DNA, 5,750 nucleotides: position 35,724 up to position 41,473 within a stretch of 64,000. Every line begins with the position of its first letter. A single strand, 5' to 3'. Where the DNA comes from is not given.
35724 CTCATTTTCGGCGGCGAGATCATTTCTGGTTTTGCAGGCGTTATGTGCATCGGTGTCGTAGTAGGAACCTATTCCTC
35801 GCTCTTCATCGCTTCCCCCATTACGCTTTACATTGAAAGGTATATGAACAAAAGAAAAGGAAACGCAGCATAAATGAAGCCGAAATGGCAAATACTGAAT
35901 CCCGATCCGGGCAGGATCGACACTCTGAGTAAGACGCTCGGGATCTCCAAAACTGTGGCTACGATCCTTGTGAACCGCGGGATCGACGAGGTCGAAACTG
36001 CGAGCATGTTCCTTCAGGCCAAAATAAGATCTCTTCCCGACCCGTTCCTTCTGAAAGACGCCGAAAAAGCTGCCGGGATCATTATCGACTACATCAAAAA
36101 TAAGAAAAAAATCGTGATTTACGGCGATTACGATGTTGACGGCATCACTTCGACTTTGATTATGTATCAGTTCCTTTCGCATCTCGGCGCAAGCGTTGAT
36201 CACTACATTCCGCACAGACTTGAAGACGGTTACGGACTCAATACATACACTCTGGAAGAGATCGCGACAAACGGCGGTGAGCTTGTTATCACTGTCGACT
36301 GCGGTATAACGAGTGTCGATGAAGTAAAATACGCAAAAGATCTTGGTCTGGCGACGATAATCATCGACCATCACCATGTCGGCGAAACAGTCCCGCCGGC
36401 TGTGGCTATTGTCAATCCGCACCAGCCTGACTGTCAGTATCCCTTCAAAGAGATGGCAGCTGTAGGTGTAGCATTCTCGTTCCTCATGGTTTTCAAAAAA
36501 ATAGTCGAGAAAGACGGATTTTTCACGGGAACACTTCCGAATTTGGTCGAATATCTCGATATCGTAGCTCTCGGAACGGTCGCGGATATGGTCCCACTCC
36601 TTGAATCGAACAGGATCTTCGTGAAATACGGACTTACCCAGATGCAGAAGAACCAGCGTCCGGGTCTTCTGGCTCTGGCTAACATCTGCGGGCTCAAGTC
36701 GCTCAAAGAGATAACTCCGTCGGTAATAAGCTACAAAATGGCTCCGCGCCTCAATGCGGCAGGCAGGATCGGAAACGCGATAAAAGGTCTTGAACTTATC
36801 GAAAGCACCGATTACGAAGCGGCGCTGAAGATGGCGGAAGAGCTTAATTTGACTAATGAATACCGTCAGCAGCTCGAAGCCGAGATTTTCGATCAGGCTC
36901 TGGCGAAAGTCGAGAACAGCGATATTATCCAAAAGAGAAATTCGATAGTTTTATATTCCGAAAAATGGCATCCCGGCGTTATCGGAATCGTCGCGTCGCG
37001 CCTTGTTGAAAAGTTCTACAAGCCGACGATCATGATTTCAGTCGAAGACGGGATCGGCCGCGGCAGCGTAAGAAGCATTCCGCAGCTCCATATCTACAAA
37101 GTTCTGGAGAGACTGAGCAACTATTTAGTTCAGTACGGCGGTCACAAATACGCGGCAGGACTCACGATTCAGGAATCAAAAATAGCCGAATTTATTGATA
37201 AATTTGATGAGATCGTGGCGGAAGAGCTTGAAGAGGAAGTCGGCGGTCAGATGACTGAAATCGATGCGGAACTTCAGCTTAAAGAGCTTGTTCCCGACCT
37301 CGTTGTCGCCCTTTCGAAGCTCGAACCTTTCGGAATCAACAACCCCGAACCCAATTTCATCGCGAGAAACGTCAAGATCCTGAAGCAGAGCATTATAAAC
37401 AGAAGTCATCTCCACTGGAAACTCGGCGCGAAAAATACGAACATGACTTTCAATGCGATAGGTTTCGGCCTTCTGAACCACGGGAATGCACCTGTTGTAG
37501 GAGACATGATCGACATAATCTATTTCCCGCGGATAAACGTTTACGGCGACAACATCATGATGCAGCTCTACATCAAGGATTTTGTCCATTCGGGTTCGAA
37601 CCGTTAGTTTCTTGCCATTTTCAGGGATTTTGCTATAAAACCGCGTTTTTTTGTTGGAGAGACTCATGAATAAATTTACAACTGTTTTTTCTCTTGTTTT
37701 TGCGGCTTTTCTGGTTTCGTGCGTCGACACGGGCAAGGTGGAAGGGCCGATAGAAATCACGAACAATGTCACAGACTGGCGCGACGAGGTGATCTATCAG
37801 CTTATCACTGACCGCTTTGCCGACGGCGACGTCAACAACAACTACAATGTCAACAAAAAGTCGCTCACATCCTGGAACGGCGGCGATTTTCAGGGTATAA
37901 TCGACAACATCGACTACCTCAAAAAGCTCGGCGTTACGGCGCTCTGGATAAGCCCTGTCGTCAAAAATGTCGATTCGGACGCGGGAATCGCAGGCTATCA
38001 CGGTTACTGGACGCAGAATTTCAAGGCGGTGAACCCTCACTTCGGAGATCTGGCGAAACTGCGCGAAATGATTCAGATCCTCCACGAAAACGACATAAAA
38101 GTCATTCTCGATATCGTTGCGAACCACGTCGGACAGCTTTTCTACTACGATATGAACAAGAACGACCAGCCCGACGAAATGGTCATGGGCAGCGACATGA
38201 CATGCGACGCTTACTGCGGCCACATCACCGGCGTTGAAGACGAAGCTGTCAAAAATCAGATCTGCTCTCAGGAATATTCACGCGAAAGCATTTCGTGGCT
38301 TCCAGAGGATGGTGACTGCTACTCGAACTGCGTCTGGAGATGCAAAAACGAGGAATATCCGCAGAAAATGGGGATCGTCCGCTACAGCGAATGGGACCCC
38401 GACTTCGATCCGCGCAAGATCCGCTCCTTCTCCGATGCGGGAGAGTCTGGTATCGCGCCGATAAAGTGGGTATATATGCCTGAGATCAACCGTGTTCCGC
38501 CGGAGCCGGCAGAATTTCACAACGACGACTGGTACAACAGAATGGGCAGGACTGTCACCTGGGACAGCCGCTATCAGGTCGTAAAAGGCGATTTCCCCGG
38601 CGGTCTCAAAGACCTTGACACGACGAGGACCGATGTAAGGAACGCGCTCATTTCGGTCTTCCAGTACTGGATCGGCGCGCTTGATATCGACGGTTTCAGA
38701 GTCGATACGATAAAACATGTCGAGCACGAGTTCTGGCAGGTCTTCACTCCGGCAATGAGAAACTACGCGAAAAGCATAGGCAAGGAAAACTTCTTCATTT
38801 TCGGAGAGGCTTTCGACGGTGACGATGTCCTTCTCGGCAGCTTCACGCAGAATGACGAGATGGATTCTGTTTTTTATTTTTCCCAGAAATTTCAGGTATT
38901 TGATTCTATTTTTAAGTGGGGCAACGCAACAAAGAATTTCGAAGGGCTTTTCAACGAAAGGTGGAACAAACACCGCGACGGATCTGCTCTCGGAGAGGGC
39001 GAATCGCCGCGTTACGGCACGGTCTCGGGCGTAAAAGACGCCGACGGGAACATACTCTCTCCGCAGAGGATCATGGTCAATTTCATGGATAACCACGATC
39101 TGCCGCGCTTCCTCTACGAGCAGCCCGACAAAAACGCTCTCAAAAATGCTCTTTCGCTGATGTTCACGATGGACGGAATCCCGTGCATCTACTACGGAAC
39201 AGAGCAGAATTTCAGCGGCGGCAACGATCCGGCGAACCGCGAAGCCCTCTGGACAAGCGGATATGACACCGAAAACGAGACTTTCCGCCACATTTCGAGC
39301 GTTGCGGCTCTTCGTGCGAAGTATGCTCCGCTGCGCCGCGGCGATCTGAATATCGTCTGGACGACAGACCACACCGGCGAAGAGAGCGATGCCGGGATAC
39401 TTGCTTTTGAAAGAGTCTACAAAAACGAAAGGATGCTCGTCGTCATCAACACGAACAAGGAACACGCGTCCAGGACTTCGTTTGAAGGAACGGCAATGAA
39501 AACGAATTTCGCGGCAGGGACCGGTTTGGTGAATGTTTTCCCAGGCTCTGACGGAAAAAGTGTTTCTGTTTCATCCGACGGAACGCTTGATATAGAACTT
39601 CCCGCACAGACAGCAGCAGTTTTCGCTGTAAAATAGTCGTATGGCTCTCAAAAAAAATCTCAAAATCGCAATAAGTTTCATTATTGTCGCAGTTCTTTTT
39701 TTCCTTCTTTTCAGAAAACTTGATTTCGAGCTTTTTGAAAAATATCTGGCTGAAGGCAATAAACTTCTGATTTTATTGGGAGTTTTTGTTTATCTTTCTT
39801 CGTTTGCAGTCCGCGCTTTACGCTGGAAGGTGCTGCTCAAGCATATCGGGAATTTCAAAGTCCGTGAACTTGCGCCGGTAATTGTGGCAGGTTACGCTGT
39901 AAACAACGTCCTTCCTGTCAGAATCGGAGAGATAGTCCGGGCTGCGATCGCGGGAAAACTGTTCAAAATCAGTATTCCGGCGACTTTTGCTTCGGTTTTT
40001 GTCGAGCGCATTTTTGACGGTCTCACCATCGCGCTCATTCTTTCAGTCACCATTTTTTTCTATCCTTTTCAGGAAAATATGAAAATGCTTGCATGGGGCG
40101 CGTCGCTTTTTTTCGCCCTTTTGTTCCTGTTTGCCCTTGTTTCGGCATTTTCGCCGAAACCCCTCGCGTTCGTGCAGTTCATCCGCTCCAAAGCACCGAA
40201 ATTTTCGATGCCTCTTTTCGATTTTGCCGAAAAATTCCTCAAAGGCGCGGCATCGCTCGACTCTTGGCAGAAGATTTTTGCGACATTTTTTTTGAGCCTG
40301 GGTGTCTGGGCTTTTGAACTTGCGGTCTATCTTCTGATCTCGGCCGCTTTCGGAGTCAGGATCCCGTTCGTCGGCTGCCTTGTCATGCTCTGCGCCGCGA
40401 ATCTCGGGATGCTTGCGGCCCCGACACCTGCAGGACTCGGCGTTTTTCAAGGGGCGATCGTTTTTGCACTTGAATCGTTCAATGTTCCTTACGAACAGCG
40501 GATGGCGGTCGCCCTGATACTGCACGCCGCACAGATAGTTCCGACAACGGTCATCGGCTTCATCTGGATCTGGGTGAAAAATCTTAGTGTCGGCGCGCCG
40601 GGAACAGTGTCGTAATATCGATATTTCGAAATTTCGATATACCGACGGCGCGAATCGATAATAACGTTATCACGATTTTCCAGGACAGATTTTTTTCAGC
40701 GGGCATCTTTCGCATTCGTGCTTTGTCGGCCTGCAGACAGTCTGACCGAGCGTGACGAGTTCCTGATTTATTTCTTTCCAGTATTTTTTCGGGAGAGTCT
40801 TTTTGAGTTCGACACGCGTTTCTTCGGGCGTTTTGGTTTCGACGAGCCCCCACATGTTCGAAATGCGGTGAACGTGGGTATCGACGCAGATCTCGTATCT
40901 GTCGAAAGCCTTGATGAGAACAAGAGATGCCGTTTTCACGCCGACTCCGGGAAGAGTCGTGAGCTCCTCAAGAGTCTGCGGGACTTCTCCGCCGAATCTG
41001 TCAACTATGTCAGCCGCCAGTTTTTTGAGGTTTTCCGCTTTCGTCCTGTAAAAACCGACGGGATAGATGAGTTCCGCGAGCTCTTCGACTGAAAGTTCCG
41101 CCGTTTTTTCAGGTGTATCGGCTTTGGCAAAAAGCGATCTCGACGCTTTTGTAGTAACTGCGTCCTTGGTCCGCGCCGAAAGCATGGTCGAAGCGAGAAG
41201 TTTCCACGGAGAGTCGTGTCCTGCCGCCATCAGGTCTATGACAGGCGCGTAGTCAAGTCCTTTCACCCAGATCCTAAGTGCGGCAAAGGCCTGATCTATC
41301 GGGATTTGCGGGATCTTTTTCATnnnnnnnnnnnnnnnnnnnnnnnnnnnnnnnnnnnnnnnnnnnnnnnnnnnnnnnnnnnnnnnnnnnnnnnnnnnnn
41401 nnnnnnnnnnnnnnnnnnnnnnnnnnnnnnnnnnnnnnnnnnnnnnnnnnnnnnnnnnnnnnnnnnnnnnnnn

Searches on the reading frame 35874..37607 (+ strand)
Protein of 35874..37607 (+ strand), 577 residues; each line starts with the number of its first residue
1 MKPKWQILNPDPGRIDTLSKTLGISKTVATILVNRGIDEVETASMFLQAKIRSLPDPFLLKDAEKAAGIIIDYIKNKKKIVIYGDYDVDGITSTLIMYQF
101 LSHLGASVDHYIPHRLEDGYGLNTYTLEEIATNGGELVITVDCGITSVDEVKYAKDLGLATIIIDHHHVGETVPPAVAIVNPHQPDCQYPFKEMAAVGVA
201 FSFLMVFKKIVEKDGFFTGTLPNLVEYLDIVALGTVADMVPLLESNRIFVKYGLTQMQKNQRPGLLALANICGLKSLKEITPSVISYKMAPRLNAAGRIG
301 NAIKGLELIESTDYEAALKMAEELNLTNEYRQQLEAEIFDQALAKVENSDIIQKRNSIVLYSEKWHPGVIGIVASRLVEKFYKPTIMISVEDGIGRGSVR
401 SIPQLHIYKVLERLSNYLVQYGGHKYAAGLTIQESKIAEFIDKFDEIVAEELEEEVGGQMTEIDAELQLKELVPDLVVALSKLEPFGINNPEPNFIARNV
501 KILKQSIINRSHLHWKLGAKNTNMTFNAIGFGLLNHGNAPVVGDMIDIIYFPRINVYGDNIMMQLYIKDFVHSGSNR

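Call 91: search_protein_families(library=pfam, proteins=[window:35874-37607:+], max_evalue=0.0001)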
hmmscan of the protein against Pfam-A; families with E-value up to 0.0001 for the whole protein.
window:35874-37607:+ (577 aa): 3 families
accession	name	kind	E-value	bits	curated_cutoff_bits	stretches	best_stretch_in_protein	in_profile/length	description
PF01368.27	DHH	-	3.6e-30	105.2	28.1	1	79-235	1-125/125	DHH family, N-terminal domain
PF17768.7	RecJ_OB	-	1.8e-22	79.9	27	1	463-569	1-107/107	RecJ OB domain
PF02272.25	DHHA1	-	2.9e-18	66.6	25.9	1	358-450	5-102/102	DHHA1 domain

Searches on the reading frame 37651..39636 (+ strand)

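Call 91: search_protein_families(library=pfam, proteins=[window:37651-39636:+], max_evalue=0.0001)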
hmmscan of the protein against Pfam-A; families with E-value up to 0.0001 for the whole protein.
window:37651-39636:+ (661 aa): 2 families
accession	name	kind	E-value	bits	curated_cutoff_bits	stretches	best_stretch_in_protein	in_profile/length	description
PF00128.31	Alpha-amylase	-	4.5e-56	191.4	22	3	50-171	1-104/446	Alpha amylase, catalytic domain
PF16657.11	Malt_amylase_C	-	8e-05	23.1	27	0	579-612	9-41/75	Maltogenic Amylase, C-terminal domain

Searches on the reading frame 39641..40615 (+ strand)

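Call 91: search_protein_families(library=pfam, proteins=[window:39641-40615:+], max_evalue=0.0001)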
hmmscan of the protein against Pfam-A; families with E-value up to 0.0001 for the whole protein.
window:39641-40615:+ (324 aa): 1 family
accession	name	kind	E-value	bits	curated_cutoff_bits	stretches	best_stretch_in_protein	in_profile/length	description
PF03706.18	LPG_synthase_TM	-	1.1e-50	173.2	33.4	1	9-306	1-302/302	Lysylphosphatidylglycerol synthase TM region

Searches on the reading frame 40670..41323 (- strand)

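Call 91: search_protein_families(library=pfam, proteins=[window:40670-41323:-], max_evalue=0.0001)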
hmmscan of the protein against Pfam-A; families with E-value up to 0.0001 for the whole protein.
window:40670-41323:- (217 aa): 2 families
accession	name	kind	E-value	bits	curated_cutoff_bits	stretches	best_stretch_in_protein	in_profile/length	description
PF00730.31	HhH-GPD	-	5.1e-27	94.8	26.2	1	45-178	2-107/108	HhH-GPD superfamily base excision DNA repair protein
PF00633.29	HHH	-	5.5e-08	32.7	24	1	109-136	1-28/30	Helix-hairpin-helix motif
